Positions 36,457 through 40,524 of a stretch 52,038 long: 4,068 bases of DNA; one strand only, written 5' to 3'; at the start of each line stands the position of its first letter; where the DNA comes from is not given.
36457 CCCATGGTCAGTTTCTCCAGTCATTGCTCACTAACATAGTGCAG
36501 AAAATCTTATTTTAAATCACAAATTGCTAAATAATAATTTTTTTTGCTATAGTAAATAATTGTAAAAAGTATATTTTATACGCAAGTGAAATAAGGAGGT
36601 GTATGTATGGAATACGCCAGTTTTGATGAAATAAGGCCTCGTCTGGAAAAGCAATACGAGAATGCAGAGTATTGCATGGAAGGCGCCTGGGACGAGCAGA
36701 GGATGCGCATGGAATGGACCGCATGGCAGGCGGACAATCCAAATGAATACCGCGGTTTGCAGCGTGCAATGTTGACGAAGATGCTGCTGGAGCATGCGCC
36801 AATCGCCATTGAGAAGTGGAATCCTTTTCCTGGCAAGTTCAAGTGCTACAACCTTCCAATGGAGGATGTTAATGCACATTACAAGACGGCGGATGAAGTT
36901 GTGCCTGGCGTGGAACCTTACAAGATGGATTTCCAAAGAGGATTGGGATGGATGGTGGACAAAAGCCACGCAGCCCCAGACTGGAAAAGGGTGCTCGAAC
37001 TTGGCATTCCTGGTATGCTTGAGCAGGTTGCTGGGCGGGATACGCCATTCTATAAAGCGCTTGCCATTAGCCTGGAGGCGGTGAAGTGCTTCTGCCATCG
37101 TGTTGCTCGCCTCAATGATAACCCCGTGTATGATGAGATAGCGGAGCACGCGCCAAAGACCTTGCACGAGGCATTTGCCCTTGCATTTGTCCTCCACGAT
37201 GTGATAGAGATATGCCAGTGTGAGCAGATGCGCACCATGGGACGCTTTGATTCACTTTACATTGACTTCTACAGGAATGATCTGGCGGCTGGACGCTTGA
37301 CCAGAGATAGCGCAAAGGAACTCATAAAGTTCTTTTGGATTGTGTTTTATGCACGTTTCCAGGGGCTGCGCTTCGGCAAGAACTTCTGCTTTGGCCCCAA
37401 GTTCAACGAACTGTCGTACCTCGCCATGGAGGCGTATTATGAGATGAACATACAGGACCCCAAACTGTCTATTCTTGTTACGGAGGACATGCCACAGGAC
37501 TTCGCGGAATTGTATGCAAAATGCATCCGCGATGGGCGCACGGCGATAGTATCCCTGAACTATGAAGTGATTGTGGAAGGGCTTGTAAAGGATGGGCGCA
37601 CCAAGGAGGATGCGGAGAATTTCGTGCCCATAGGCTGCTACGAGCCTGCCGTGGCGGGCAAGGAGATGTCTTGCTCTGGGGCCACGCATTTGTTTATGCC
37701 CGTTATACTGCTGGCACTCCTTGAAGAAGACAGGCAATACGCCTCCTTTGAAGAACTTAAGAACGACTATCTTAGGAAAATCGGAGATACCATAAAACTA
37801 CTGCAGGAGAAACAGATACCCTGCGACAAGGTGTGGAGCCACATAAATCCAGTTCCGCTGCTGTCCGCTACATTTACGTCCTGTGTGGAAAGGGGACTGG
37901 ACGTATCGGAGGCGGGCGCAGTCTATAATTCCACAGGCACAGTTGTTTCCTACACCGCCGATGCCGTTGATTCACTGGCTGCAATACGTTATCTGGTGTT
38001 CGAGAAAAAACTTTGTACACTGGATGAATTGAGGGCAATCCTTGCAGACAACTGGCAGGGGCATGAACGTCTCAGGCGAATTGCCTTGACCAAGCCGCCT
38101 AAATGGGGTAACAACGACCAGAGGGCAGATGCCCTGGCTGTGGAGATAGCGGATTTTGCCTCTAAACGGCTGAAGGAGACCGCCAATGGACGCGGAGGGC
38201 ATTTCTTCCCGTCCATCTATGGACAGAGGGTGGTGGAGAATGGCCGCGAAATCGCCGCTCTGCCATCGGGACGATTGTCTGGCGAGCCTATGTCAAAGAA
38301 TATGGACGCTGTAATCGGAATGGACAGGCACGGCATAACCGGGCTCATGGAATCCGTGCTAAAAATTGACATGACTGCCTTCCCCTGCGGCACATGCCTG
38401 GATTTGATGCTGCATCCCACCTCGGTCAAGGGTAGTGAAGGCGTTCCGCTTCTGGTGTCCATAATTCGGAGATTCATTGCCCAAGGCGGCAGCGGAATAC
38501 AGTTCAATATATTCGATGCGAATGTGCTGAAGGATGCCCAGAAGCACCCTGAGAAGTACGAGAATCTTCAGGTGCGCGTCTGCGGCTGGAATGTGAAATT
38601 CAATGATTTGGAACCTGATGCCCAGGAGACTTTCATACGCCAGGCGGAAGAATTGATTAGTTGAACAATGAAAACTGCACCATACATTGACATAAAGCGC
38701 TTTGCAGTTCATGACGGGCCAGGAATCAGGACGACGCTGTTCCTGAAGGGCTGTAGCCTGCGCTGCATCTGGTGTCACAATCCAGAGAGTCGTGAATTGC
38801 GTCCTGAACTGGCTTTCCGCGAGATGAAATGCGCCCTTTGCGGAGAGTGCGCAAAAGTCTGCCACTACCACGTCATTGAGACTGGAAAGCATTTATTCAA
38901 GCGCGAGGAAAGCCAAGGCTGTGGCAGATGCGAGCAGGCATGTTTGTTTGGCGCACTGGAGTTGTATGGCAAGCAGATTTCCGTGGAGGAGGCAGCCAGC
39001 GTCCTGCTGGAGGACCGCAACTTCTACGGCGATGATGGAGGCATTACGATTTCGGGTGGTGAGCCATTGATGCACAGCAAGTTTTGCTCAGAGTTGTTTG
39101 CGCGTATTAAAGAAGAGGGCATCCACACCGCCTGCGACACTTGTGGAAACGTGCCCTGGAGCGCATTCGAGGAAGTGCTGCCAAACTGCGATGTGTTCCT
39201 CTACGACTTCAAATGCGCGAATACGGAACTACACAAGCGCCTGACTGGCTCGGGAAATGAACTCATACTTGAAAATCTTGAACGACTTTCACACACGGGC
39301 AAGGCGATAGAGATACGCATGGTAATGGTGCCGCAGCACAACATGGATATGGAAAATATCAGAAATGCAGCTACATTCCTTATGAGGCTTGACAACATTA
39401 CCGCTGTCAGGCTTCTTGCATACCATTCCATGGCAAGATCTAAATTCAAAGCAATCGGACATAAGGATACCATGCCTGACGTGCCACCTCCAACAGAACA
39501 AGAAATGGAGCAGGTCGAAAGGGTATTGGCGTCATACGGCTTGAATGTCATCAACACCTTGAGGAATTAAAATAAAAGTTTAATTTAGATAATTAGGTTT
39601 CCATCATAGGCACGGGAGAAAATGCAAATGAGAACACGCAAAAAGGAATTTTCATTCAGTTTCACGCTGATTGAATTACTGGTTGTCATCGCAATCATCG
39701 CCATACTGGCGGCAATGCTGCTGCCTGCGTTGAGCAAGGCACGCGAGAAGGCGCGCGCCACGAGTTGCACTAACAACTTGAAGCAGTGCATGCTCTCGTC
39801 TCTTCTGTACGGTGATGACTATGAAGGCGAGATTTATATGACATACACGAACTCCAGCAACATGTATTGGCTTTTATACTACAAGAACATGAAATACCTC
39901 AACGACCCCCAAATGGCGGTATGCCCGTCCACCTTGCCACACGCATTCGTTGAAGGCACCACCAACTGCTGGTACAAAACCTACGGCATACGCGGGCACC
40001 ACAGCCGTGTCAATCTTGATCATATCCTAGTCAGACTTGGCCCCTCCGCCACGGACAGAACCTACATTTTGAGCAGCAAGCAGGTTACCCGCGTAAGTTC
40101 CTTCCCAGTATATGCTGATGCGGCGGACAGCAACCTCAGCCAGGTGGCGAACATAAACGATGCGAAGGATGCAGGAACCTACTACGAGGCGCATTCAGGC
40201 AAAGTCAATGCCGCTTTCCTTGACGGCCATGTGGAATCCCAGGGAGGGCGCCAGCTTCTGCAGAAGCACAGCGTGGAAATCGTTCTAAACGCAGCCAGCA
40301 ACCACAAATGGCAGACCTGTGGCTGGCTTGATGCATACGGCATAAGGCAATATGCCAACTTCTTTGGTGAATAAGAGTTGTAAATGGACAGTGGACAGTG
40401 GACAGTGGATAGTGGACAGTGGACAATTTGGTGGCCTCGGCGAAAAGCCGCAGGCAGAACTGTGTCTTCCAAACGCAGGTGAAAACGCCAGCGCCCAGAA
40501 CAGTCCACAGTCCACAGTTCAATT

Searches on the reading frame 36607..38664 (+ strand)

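Call 57: search_protein_families(library=pfam, proteins=[window:36607-38664:+], max_evalue=0.0001)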
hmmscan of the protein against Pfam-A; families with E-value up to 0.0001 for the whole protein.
window:36607-38664:+ (685 aa): 2 families
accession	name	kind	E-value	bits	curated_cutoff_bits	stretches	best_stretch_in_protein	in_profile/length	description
PF02901.20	PFL-like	-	4.5e-81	273.8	24.3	1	112-539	150-639/647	Pyruvate formate lyase-like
PF01228.26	Gly_radical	-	2e-20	73.7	22.2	1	563-666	2-106/106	Glycine radical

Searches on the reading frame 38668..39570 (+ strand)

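Call 57: search_protein_families(library=pfam, proteins=[window:38668-39570:+], max_evalue=0.0001)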
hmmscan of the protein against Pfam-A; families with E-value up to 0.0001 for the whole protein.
window:38668-39570:+ (300 aa): 2 families
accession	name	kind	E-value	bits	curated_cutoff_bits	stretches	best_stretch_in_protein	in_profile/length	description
PF04055.27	Radical_SAM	-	4.9e-17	63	29.5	1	92-232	14-163/166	Radical SAM superfamily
PF13353.11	Fer4_12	-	1e-12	49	22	1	16-198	2-134/137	4Fe-4S single cluster domain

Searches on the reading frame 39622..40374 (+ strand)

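Call 57: search_protein_families(library=pfam, proteins=[window:39622-40374:+], max_evalue=0.0001)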
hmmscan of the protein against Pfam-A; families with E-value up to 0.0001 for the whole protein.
window:39622-40374:+ (250 aa): 2 families
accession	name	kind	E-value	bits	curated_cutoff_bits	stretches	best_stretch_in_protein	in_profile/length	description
PF07596.16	SBP_bac_10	-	1.3e-08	35.7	23.3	1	39-67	2-30/268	Protein of unknown function (DUF1559)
PF07963.17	N_methyl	-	8.1e-05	22.5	21.2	0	14-34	7-27/27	Prokaryotic N-terminal methylation motif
